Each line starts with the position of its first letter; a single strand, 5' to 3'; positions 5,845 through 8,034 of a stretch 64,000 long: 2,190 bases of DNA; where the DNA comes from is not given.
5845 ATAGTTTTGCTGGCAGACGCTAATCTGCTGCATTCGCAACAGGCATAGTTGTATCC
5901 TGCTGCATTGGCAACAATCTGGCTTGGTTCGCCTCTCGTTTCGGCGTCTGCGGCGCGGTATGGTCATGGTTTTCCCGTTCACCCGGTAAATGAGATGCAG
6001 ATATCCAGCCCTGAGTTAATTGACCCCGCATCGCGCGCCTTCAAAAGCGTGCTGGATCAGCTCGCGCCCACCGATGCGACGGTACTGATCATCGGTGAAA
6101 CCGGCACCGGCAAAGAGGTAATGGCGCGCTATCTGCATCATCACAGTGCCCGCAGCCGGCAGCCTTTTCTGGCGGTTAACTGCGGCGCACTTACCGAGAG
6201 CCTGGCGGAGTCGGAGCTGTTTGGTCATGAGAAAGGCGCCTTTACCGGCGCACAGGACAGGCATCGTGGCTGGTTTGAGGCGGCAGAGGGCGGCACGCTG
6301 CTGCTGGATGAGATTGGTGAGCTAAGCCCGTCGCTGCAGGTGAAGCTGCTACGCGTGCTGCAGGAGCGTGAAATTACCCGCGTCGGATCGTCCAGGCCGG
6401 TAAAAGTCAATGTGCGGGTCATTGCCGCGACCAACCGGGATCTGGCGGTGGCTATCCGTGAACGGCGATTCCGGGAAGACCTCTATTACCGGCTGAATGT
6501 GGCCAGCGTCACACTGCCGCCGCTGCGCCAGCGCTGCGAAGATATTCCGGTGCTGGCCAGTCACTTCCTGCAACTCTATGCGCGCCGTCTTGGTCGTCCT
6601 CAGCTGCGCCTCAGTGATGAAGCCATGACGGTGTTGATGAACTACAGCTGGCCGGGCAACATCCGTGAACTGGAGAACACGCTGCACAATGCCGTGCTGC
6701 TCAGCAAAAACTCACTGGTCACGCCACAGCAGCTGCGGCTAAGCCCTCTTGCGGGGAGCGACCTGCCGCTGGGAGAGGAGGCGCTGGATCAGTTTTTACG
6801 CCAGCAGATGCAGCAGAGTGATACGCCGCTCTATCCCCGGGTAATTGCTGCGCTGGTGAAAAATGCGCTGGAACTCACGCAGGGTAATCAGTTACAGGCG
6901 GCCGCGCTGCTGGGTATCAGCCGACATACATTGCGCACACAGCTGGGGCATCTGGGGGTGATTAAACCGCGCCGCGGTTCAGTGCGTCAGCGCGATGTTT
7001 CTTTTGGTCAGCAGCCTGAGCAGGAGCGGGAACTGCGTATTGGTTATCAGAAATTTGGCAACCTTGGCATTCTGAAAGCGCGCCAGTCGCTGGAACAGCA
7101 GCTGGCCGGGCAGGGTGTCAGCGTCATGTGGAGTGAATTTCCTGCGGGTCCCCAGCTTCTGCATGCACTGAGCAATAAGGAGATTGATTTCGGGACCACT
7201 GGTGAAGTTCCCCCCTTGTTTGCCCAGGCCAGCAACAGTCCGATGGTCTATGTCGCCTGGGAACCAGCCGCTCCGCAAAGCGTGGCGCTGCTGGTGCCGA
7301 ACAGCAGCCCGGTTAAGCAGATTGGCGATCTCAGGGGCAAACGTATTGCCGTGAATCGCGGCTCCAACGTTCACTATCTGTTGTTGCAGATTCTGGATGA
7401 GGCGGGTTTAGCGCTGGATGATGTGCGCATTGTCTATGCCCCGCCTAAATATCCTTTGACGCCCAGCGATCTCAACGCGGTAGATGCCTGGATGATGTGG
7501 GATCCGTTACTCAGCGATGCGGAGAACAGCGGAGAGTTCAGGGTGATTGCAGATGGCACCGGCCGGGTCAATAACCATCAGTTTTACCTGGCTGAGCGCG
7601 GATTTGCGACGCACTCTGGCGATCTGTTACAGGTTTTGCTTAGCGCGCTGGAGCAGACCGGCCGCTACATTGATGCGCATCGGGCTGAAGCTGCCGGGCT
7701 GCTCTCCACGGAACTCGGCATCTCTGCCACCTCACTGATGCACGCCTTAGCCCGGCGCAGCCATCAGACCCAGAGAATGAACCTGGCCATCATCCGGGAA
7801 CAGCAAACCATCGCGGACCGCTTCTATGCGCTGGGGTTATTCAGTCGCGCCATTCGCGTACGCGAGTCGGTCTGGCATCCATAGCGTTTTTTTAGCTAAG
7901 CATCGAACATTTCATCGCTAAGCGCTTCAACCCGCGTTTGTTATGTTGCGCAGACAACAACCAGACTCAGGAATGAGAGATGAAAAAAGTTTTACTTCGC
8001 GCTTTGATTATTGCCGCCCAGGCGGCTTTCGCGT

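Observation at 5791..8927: Sigma54 activator with a C-terminal solute-binding-protein domain, paralogous to the neighbouring periplasmic SBP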

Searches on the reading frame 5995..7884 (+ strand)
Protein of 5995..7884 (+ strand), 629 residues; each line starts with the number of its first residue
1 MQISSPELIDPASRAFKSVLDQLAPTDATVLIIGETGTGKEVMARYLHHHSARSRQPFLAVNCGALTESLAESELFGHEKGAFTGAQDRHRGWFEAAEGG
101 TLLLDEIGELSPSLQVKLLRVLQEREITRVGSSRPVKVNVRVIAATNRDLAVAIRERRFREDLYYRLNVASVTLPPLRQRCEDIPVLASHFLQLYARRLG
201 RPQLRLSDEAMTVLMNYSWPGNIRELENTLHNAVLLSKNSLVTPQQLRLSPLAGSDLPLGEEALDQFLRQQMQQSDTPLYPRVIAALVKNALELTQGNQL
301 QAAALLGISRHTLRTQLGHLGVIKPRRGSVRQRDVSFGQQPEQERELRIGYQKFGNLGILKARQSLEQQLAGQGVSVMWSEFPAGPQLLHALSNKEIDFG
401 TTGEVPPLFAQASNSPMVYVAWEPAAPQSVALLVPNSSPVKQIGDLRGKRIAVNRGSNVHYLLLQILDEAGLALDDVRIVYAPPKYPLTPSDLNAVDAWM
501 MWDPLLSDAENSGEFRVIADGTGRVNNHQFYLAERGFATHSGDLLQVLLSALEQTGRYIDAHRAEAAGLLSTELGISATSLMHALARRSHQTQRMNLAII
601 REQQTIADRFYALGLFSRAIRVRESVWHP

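Call 3: search_protein_families(library=pfam, proteins=[window:5995-7884:+], max_evalue=0.01)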
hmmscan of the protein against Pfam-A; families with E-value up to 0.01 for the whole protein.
window:5995-7884:+ (629 aa): 12 families
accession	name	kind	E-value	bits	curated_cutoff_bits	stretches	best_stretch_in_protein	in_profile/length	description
PF00158.32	Sigma54_activat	-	2.5e-69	232.7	20.2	1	13-172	8-167/168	Sigma-54 interaction domain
PF25601.1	AAA_lid_14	-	3.3e-24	85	27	1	178-248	1-71/87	AAA+ ATPase lid domain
PF14532.12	Sigma54_activ_2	-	1.1e-21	78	25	1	12-177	6-138/138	Sigma-54 interaction domain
PF07728.20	AAA_5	-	1e-10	42.2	22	1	30-148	2-123/139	AAA domain (dynein-related subfamily)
PF09084.16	NMT1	-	4.2e-08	33.8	20.5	1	374-500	20-145/216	NMT1/THI5 like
PF02954.25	HTH_8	-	1.9e-07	31.1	22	1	287-314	9-36/42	Bacterial regulatory protein, Fis family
PF00004.35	AAA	-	4.4e-06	27.6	21.2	1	30-163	1-127/131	ATPase family associated with various cellular activities (AAA)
PF07724.20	AAA_2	-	1.9e-05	25.2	27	1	29-157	5-134/166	AAA domain (Cdc48 subfamily)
PF12974.12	Phosphonate-bd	-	2.4e-05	24.3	27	1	386-480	40-140/242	ABC transporter, phosphonate, periplasmic substrate-binding protein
PF13379.11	NMT1_2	-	0.00091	19.5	24.7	1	343-514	4-191/252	NMT1-like family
PF12775.13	AAA_7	-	0.0035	17.3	25.8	1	16-69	22-75/181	P-loop containing dynein motor region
PF07726.17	AAA_3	-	0.0054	17.1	27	0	101-147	65-111/131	ATPase family associated with various cellular activities (AAA)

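Call 4: search_protein_families(library=ncbifam, proteins=[window:5995-7884:+], max_evalue=0.01)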
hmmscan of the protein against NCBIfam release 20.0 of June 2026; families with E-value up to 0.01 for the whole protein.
window:5995-7884:+ (629 aa): 38 families (the best 25 are shown)
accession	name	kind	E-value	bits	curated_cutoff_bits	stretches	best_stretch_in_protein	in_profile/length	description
TIGR01817.1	nifA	equivalog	7.5e-105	351.7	528.85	1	13-254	202-445/534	nif-specific transcriptional activator NifA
NF050807.1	TransRegFlbDCaul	equivalog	5.7e-104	348.5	750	1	10-317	124-435/454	sigma-54-dependent transcriptional regulator FlbD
NF003451.0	PRK05022.1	equivalog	1.9e-97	327.1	476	1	13-320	199-508/512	nitric oxide reductase transcriptional regulator NorR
TIGR01818.1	ntrC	equivalog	2.5e-96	323.3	558.6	1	11-319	141-462/463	nitrogen regulation protein NR(I)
NF041552.1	TF_PrdR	equivalog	1.3e-95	320.9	795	1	20-317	283-573/577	sigma-54 dependent transcriptional regulator PrdR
NF008469.0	PRK11361.1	equivalog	2.5e-95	319.9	714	1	21-321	160-455/461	acetoacetate metabolism transcriptional regulator AtoC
TIGR02915.1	PEP_resp_reg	equivalog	2.6e-94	316.6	502.6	1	18-317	153-439/445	PEP-CTERM-box response regulator transcription factor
NF038308.1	RNA_repair_RtcR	equivalog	3.9e-92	309.8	650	1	12-314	185-505/530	RNA repair transcriptional activator RtcR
NF007689.0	PRK10365.1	equivalog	1.5e-91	307.4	760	1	13-317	148-439/441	sigma-54-dependent response regulator transcription factor ZraR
TIGR02329.1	propionate_PrpR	equivalog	3.4e-86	290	499.2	1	17-316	225-523/526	propionate catabolism operon regulatory protein PrpR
TIGR02974.1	phageshock_pspF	equivalog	1.3e-84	284.3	443.55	1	13-317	5-333/336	phage shock protein operon transcriptional activator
NF011953.0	PRK15424.1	equivalog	2e-82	277.6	703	1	20-317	235-531/538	propionate catabolism operon regulatory protein PrpR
NF011695.0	PRK15115.1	equivalog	5.7e-81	272.5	763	1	23-270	154-402/445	two-component system response regulator GlrR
NF041906.1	V4R_TF_MobR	exception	1.2e-80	271.6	999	1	15-317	240-541/544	phenol degradation transcriptional regulator MobR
NF011958.0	PRK15429.1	equivalog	6.6e-79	266.3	830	1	13-324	385-688/692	formate hydrogenlyase transcriptional activator FlhA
NF008588.0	PRK11553.1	subfamily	9e-70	235.1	299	1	342-629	24-311/319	aliphatic sulfonate ABC transporter substrate-binding protein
TIGR01728.1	SsuA_fam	subfamily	2.6e-49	168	163.5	1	347-627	1-285/290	aliphatic sulfonate ABC transporter substrate-binding protein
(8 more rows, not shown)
